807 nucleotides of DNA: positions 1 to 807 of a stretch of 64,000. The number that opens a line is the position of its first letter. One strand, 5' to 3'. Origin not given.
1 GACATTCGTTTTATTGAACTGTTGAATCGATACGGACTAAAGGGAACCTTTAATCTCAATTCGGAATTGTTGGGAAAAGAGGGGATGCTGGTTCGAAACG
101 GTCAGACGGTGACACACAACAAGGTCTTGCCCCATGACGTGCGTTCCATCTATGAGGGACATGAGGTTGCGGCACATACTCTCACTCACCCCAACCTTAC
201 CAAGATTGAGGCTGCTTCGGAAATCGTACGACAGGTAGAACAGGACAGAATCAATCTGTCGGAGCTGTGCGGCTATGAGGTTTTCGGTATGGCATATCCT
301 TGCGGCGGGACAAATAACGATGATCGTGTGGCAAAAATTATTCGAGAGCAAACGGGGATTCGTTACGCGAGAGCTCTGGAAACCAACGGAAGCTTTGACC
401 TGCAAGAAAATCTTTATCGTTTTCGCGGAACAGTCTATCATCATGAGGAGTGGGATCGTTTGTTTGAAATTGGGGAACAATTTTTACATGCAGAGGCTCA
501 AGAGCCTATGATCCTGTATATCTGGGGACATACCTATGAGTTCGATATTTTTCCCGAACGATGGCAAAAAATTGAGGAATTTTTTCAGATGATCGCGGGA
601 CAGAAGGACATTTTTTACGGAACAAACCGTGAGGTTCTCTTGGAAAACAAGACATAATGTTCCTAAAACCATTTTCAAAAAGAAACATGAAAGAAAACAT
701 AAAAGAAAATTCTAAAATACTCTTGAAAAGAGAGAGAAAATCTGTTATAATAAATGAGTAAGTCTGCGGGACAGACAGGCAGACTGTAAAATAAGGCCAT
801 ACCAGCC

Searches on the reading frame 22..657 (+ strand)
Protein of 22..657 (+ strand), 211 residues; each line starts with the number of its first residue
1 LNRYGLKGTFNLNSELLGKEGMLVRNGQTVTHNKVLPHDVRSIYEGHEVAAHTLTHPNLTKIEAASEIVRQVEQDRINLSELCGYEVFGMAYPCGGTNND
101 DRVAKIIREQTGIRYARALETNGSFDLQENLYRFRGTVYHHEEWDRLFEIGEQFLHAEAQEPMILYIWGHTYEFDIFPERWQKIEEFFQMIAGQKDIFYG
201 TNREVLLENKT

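Call 86: find_encoding_contigs(protein=window:22-657:+, flank=10000, max_places=2)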
Protein window:22-657:+ (211 aa): no gene with exactly this product is on record in the collection.
